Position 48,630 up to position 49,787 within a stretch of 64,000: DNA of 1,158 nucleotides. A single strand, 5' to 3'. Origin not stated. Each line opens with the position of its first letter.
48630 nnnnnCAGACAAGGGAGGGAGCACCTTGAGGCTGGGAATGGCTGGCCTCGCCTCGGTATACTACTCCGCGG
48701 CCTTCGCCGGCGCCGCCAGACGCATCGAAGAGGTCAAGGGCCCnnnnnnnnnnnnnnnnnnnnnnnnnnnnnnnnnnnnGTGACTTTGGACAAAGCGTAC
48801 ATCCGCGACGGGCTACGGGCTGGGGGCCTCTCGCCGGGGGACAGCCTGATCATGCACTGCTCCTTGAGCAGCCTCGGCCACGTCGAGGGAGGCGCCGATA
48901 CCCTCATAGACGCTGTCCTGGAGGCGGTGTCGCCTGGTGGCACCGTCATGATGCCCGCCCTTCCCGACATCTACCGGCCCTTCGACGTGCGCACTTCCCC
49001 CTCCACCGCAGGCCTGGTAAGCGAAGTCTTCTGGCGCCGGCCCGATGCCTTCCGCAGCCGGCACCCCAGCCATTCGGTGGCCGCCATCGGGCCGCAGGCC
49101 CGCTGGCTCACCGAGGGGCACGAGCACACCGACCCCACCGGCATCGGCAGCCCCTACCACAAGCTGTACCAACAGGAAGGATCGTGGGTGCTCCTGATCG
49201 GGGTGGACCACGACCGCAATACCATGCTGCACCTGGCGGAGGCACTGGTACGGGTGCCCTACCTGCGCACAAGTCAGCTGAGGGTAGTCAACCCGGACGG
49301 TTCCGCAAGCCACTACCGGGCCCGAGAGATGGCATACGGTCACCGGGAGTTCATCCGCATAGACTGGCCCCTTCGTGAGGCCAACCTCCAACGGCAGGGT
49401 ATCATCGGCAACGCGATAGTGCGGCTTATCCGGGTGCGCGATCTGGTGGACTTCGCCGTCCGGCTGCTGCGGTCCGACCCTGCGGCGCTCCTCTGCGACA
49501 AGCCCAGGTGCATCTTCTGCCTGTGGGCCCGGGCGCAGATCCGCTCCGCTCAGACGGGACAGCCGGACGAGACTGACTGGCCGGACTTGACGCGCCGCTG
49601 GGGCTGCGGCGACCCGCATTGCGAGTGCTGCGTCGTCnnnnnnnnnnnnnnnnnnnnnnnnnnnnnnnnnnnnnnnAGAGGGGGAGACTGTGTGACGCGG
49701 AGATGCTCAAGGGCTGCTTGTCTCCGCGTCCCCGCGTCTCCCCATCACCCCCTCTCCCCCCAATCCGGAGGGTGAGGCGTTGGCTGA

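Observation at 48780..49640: AAC(3)-family N-acetyltransferase carrying a cysteine-rich C-terminal tail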

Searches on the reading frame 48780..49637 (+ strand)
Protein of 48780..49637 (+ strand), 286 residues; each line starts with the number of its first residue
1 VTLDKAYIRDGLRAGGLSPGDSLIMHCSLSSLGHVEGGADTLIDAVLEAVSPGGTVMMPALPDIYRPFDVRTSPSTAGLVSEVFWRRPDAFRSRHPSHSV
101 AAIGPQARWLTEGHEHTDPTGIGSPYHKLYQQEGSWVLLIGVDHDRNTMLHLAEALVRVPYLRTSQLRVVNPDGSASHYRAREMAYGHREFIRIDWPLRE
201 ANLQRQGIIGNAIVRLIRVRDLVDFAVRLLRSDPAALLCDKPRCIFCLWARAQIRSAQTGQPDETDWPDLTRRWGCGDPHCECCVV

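Call 3: search_protein_families(library=pfam, proteins=[window:48780-49637:+], max_evalue=0.1)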
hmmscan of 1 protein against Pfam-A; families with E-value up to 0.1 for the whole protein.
window:48780-49637:+ (286 aa): 1 family
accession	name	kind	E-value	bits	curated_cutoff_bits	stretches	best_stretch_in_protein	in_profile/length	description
PF02522.19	Antibiotic_NAT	-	7.9e-59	199.5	25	1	24-230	1-231/232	Aminoglycoside 3-N-acetyltransferase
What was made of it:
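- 48780..49640 (+): Gene for a 286-aa Antibiotic_NAT (AAC(3)-IV-like, Group 1-like) N-acetyltransferase; GTG start, TAG stop. Pfam PF02522 E=7.9e-59 (call 3).
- On Antibiotic_NAT / AAC(3) family (PF02522): 199.5 bits against a cutoff of 25; residues 24-230 cover profile positions 1-231 of 232 (call 3).
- Checked: Pfam PF02522, E=7.9e-59, residues 24-230 (call 3).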

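Call 4: search_protein_families(library=ncbifam, proteins=[window:48780-49637:+], max_evalue=0.1)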
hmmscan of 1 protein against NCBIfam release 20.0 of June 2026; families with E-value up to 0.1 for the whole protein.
window:48780-49637:+ (286 aa): 5 families
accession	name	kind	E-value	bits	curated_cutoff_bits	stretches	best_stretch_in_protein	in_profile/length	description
NF033081.0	AAC_3_IV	equivalog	6.4e-48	163.3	420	1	8-254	4-251/252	AAC(3)-IV family aminoglycoside N-acetyltransferase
NF033082.0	AAC_3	equivalog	7.1e-42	143.5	270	2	65-231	82-259/262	aminoglycoside 3-N-acetyltransferase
NF033080.0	AAC_3_II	subfamily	3.5e-31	108.7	480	2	65-182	83-203/268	AAC(3)-II family aminoglycoside N-acetyltransferase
NF033180.1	AAC_3_VIII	exception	2.3e-27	96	560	2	75-230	108-276/286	aminoglycoside N-acetyltransferase AAC(3)-VIII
NF033612.0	AAC_3_VIa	exception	9.4e-20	71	675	2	68-160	104-197/298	aminoglycoside N-acetyltransferase AAC(3)-VIa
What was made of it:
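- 48780..49640 (+): NCBIfam AAC_3_IV 163 bits, below the 420 cutoff (call 4).
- On AAC(3)-IV (NCBIfam NF033081 equivalog): 163.3 bits against a cutoff of 420 (call 4).
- Closest known: AAC. Different: It scores far below the AAC(3)-IV equivalog cutoff (163 against 420 bits; call 4).
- The NCBIfam AAC_3_IV score is 163 against a cutoff of 420 (call 4). No Fe-S family signature appears in Pfam or NCBIfam (calls 3, 4).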

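Call 5: search_solved_structures(query=window:48780-49637:+, max_evalue=0.01, show_alignments=3)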
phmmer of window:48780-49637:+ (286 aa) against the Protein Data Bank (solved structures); distinct sequences matched with E-value up to 0.01: 22.
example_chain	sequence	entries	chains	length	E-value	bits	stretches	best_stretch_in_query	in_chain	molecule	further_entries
6mn3_A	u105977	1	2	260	7.2e-38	133.9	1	14-251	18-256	Aminoglycoside N(3)-acetyltransferase, AAC(3)-IVa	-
6mn4_A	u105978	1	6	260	1.7e-36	129.4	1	14-251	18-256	Aminoglycoside N(3)-acetyltransferase, AAC(3)-IVa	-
6mn5_A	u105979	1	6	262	1.8e-36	129.3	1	13-251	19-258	Aminoglycoside N(3)-acetyltransferase, AAC(3)-IVa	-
7lap_A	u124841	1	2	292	2.9e-27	99.1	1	7-230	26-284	Aminoglycoside N(3)-acetyltransferase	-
3e4f_A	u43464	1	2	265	3.3e-26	95.6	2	67-231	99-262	Aminoglycoside N3-acetyltransferase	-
3ijw_A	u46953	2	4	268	3.5e-26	95.5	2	67-231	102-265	Aminoglycoside N3-acetyltransferase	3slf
3n0s_A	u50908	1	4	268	8.4e-25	91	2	67-231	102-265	Aminoglycoside N3-acetyltransferase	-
3kzl_A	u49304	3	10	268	8.6e-25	91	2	67-231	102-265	Aminoglycoside N3-acetyltransferase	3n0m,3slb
7lao_A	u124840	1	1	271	1.8e-24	89.9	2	60-231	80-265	Aminoglycoside N(3)-acetyltransferase III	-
3sma_A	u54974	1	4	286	1.8e-24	89.9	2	59-228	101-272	FrbF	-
2nyg_A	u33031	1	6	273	1.4e-23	87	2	71-229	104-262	YokD protein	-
6mb4_A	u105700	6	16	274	4.3e-18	69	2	63-179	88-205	Aac(3)-IIIb protein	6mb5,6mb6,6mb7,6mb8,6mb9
5ht0_A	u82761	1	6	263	5.9e-18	68.5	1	7-164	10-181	Aminoglycoside acetyltransferase HMB0005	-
6nti_A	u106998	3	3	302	9.7e-18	67.8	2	62-236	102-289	Aminoglycoside N(3)-acetyltransferase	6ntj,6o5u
6np1_A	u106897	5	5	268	1.6e-17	67.1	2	62-232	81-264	Aminoglycoside N(3)-acetyltransferase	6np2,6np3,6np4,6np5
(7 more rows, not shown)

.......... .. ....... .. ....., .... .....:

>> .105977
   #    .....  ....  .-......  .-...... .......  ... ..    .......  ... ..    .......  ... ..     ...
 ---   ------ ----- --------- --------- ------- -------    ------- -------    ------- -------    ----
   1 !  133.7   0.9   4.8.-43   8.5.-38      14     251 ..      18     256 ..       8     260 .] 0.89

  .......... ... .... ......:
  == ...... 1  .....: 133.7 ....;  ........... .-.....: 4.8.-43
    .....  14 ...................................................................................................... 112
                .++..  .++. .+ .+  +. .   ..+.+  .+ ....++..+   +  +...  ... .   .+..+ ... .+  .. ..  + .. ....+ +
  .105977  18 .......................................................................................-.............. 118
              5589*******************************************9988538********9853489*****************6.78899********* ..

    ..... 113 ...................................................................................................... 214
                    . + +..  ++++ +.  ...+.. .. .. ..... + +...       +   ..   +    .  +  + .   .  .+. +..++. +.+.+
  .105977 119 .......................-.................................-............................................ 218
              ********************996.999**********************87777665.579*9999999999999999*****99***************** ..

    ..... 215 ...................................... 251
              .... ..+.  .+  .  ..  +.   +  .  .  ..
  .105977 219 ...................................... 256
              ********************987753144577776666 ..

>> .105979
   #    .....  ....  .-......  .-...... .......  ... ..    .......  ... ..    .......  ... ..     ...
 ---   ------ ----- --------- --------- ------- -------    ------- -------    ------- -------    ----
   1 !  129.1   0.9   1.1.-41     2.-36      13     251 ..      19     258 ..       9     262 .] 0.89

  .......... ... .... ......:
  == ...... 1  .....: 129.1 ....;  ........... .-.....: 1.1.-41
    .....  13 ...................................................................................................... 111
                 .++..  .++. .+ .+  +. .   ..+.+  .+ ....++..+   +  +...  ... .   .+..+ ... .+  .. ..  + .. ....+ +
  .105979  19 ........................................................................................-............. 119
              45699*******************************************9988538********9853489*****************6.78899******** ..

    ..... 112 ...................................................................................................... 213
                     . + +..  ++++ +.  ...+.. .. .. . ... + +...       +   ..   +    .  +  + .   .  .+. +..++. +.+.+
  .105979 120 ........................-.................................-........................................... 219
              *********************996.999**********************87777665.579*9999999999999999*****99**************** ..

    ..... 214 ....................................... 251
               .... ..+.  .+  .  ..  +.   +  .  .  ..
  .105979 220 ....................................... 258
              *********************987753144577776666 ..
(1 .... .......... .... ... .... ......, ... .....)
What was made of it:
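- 48780..49640 (+): PDB AAC(3)-IVa E=7e-38 (call 5).
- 49341..49343 (+): His188, the presumed fourth ligand of Zn site 1; it replaces the Cys187 used by most Group 1 homologs. It aligns to the H-C-C stretch of AAC(3)-IVa (call 5).
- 49494..49520 (+): Cys239-x4-Cys244-x2-Cys247: the known Group 1 C-terminal Zn2+ site (site 1). Aligns to His241/Cys247/Cys250 of AAC(3)-IVa (call 5; the residue numbering is my inference from the chain offset).
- Checked: Best PDB sequence hit AAC(3)-IVa, E=7e-38 (call 5).
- The query aligns through that segment (call 5).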

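Call 10: find_homologous_proteins(query=window:48780-49637:+, max_evalue=1e-10)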
Query window:48780-49637:+ (286 aa): 166 proteins with E <= 1e-10 among 2815 candidates; the best 120 are listed.
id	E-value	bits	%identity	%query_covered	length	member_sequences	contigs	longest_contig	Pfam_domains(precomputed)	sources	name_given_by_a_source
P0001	2.3e-196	669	100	100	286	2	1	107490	PF02522.20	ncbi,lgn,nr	ncbi:MAG: AAC(3) family N-acetyltransferase [Anaerolineae bacterium]|nr:AAC(3) family N-acetyltransf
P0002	5.0e-125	435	67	98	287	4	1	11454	PF02522.20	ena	-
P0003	7.5e-123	428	68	93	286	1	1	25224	PF02522.20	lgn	-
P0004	1.8e-121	423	69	98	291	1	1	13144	PF02522.20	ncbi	ncbi:MAG: AAC(3) family N-acetyltransferase [Anaerolineae bacterium]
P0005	2.9e-118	413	65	99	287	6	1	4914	PF02522.20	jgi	jgi:aminoglycoside N3'-acetyltransferase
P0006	3.5e-117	409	68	93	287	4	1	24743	PF02522.20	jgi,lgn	jgi:aminoglycoside 3-N-acetyltransferase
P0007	2.9e-115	403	64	98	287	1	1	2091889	PF02522.20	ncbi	-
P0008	2.9e-113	396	63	99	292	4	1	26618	PF02522.20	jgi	-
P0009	4.4e-113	396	66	98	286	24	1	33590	PF02522.20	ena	-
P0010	8.6e-113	395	62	99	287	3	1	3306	PF02522.20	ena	-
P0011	4.3e-112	392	62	99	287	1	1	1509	PF02522.20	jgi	-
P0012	5.1e-111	389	62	99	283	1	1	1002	PF02522.20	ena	-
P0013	4.1e-110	386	69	88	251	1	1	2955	PF02522.20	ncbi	-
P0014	4.2e-103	363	62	92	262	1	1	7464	PF02522.20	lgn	-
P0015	1.3e-92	329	56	98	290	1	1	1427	PF02522.20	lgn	-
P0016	4.3e-89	317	66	77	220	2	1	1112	PF02522.20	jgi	-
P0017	9.7e-87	309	62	80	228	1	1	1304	PF02522.20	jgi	jgi:aminoglycoside N3'-acetyltransferase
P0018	4.1e-62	228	43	97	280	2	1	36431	PF02522.20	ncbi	ncbi:MAG: AAC(3) family N-acetyltransferase [Armatimonadota bacterium]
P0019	8.1e-59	218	47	89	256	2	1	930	PF02522.20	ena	-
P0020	9.1e-59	217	45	86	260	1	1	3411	PF02522.20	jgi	jgi:aminoglycoside 3-N-acetyltransferase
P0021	1.4e-57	213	46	88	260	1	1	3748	PF02522.20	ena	-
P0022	1.1e-56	211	42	89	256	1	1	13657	PF02522.20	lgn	-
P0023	1.2e-56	210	45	86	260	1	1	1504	PF02522.20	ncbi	-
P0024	2.7e-56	209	44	89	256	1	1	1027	PF02522.20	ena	-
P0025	3.7e-55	206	45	91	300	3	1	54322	PF02522.20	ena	-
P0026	6.5e-55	205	44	89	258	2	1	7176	PF02522.20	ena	-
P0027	1.8e-54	203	44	90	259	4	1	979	PF02522.20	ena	-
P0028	3.6e-54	202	43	86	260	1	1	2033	PF02522.20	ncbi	-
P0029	5.6e-54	202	45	86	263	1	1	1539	PF02522.20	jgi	jgi:aminoglycoside 3-N-acetyltransferase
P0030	3.5e-53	199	43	88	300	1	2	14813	PF02522.20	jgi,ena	-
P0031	2.7e-52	196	43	91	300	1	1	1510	PF02522.20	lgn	-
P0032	8.0e-52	195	45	90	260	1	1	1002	PF02522.20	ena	-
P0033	2.1e-51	193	43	88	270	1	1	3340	PF02522.20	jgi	jgi:aminoglycoside 3-N-acetyltransferase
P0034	2.9e-51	193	44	87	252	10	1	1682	PF02522.20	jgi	jgi:aminoglycoside 3-N-acetyltransferase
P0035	3.6e-51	192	43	90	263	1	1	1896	PF02522.20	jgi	jgi:aminoglycoside 3-N-acetyltransferase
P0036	5.4e-51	192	42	88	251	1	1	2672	PF02522.20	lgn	-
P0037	6.2e-51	192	42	92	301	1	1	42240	PF02522.20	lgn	-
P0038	6.8e-51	192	42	91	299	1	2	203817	PF02522.20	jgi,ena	-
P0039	6.8e-51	192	42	90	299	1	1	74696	PF02522.20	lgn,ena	-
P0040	2.3e-50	190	40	90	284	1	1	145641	PF02522.20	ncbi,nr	ncbi:MAG: AAC(3) family N-acetyltransferase [bacterium]|nr:AAC(3) family N-acetyltransferase [bacter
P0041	7.1e-50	188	44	82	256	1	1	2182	PF02522.20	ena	-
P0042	1.7e-49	187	41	90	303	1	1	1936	PF02522.20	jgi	jgi:aminoglycoside 3-N-acetyltransferase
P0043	4.2e-49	186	37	93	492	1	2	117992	PF02522.20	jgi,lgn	jgi:aminoglycoside 3-N-acetyltransferase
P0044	8.4e-49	185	39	92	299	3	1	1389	PF02522.20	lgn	-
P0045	8.9e-49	185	41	89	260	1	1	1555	PF02522.20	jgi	jgi:aminoglycoside 3-N-acetyltransferase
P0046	9.1e-49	185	41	89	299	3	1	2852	PF02522.20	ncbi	-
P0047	1.6e-48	184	39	89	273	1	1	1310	PF02522.20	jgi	jgi:aminoglycoside 3-N-acetyltransferase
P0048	1.8e-48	184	41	90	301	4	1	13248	PF02522.20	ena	-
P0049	2.4e-47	180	40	92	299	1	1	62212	PF02522.20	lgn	-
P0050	3.6e-47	179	43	78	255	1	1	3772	PF02522.20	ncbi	-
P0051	7.4e-47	178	41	89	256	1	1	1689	PF02522.20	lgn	-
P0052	9.3e-47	178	40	91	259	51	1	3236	PF02522.20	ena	-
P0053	1.1e-46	178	40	91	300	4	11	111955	PF02522.20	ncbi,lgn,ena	-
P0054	2.8e-46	176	45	81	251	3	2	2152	PF02522.20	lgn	-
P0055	5.8e-46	175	41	84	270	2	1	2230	PF02522.20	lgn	-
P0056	6.0e-46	175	43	83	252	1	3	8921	PF02522.20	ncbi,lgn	-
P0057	2.0e-45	174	41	87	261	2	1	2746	PF02522.20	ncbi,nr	ncbi:AAC(3) family N-acetyltransferase [Candidatus Poribacteria bacterium]|nr:AAC(3) family N-acetyl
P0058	3.0e-45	173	39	90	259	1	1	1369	PF02522.20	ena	-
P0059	3.1e-45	173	43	81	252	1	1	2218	PF02522.20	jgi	jgi:aminoglycoside 3-N-acetyltransferase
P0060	3.8e-45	173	43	81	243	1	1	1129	PF02522.20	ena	-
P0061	4.8e-45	172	41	84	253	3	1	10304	PF02522.20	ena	-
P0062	7.8e-45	172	41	90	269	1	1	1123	PF02522.20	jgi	jgi:aminoglycoside 3-N-acetyltransferase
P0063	8.9e-45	171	40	80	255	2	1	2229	PF02522.20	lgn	-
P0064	2.3e-44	170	42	82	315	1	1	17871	PF02522.20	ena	-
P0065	2.5e-44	170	42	89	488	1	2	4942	PF02522.20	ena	-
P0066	6.6e-44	169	42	83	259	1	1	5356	PF02522.20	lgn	-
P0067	2.2e-43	167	38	86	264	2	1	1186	PF02522.20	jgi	jgi:aminoglycoside 3-N-acetyltransferase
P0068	3.3e-43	166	38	91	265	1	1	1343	PF02522.20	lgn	-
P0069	3.4e-43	166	40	83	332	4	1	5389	PF02522.20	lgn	-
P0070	3.8e-43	166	41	82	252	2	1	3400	PF02522.20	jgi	jgi:aminoglycoside 3-N-acetyltransferase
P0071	1.5e-42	164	40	83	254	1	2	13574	PF02522.20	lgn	-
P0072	2.9e-42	163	40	90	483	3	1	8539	PF02522.20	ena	-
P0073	3.1e-42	163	40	83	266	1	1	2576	PF02522.20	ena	-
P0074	8.3e-42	162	39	84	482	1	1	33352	PF02522.20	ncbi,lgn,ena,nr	ncbi:MAG: AAC(3) family N-acetyltransferase [Lentisphaeria bacterium]|nr:AAC(3) family N-acetyltrans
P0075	1.1e-41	161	40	85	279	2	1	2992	PF02522.20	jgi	jgi:aminoglycoside 3-N-acetyltransferase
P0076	2.0e-41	160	41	78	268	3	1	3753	PF02522.20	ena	-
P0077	2.1e-41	160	43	77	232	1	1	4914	PF02522.20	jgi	-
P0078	6.1e-41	159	37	89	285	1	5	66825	PF02522.20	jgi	-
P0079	6.3e-41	159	37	85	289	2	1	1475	PF02522.20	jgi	jgi:aminoglycoside 3-N-acetyltransferase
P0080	7.1e-41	159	42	78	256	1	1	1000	PF02522.20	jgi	jgi:aminoglycoside N3'-acetyltransferase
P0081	8.1e-41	158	36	88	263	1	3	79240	PF02522.20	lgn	-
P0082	9.5e-41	158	42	83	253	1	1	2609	PF02522.20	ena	-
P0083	1.1e-40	158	41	83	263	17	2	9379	PF02522.20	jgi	-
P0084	1.4e-40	158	40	84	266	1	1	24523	PF02522.20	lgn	-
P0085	1.5e-40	158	43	84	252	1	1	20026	PF02522.20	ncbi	-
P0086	2.8e-40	157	43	85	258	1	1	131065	PF02522.20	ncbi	ncbi:MAG: AAC(3) family N-acetyltransferase [Armatimonadota bacterium]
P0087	8.5e-40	155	37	88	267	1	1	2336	PF02522.20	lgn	-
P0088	9.2e-40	155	42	81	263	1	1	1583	PF02522.20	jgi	jgi:aminoglycoside N3'-acetyltransferase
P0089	9.7e-40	155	40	76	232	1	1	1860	PF02522.20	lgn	-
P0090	2.0e-39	154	43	76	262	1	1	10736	PF02522.20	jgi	-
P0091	2.3e-39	154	37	88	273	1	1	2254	PF02522.20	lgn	-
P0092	4.2e-39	153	41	81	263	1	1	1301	PF02522.20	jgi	jgi:aminoglycoside 3-N-acetyltransferase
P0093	6.1e-39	152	41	84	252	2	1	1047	PF02522.20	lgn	-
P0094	9.3e-39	152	39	86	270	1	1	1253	PF02522.20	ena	-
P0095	9.9e-39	152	37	89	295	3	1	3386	PF02522.20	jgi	jgi:aminoglycoside 3-N-acetyltransferase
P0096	1.5e-38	151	38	84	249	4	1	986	PF02522.20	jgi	jgi:aminoglycoside 3-N-acetyltransferase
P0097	2.7e-38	150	37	88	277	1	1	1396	PF02522.20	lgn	-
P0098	5.4e-38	149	41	83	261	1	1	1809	PF02522.20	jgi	jgi:aminoglycoside 3-N-acetyltransferase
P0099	8.7e-38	149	40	80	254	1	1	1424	PF02522.20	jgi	-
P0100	1.7e-37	148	40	83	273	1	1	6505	PF02522.20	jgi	jgi:aminoglycoside 3-N-acetyltransferase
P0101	2.7e-37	147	38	89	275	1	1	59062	PF02522.20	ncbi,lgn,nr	ncbi:MAG: AAC(3) family N-acetyltransferase [Planctomycetota bacterium]|nr:AAC(3) family N-acetyltra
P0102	3.0e-37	147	36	90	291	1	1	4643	PF02522.20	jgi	jgi:aminoglycoside 3-N-acetyltransferase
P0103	6.2e-37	146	39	87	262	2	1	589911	PF02522.20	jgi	jgi:aminoglycoside N3'-acetyltransferase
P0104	7.7e-37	145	54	53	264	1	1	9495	PF02522.20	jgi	jgi:aminoglycoside 3-N-acetyltransferase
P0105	8.0e-37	145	41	86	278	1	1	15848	PF02522.20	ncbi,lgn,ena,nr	ncbi:MAG: hypothetical protein GWP08_08065 [Nitrospiraceae bacterium]|nr:hypothetical protein [Nitro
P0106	9.8e-37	145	41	81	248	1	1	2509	PF02522.20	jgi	jgi:aminoglycoside 3-N-acetyltransferase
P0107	3.7e-36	143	39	88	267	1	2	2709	PF02522.20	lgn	-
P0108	4.3e-36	143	37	91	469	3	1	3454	PF02522.20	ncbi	-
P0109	6.7e-36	142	39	84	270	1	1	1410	PF02522.20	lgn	-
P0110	7.7e-36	142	41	84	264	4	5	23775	PF02522.20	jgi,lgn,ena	jgi:aminoglycoside 3-N-acetyltransferase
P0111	9.1e-36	142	40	81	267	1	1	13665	PF02522.20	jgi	-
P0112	1.3e-35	141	36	90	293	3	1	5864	PF02522.20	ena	-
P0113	1.8e-35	141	41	80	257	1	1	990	PF02522.20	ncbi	-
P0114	2.1e-35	141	33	92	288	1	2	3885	PF02522.20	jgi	jgi:aminoglycoside 3-N-acetyltransferase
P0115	3.6e-35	140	35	93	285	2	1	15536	PF02522.20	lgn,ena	-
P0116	4.2e-35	140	35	89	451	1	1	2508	PF02522.20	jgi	jgi:aminoglycoside 3-N-acetyltransferase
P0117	8.5e-35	139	39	80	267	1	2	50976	PF02522.20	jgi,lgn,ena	-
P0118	2.3e-34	137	39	80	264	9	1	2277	PF02522.20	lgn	-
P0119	2.9e-34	137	40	69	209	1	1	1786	PF02522.20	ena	-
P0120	4.8e-34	136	39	83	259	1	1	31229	PF02522.20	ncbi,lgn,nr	ncbi:MAG: AAC(3) family N-acetyltransferase [Planctomycetota bacterium]|nr:AAC(3) family N-acetyltra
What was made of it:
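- Pipelines annotate it as AAC(3) (call 10).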

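Call 25: predict_structure(alignment_id=A2)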
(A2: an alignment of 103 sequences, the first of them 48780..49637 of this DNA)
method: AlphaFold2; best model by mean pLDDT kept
length: 286 residues; sequences in the alignment: 103
mean_pLDDT: 96.6   pTM: 0.92
mean pLDDT of the five models: 96.6, 96.6, 96.6, 96.5, 96.4
residues with pLDDT >= 90: 270; 70-90: 15; 50-70: 1; < 50: 0
segments of 3 or more residues with pLDDT < 50: none
pLDDT, mean of each block of 10 residues (from residue 1): 98 98 99 98 99 98 97 98 99 98 99 98 98 97 97 98 96 97 86 96 98 99 98 96 93 98 96 91 83
secondary structure, 60 per line:
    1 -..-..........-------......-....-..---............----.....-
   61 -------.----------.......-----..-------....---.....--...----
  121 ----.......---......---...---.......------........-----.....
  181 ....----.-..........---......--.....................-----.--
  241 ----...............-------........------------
elements in order: H5-14 E22-27 H29-32 H39-50 E55-59 H79-85 E100-103 H107-111 H125-131 E135-140 H150-156 E163-170 E176-184 H191-200 E204-209 E212-218 H219-232 H245-259 H267-274
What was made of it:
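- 48780..49640 (+): AF2 pLDDT 96.6 (call 25).
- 49545..49637 (+): Clade-specific extension (residues ~256-286) beyond the AAC(3)-IVa C-terminus: loop, helix 267-274, terminal coil. Predicted with 10-residue-block mean pLDDT 91-98 to residue 280 and 83 for the last 6 residues (call 25).
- The tail is folded with high confidence, with 10-residue-block means of 91-98 up to residue 280 (call 25).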
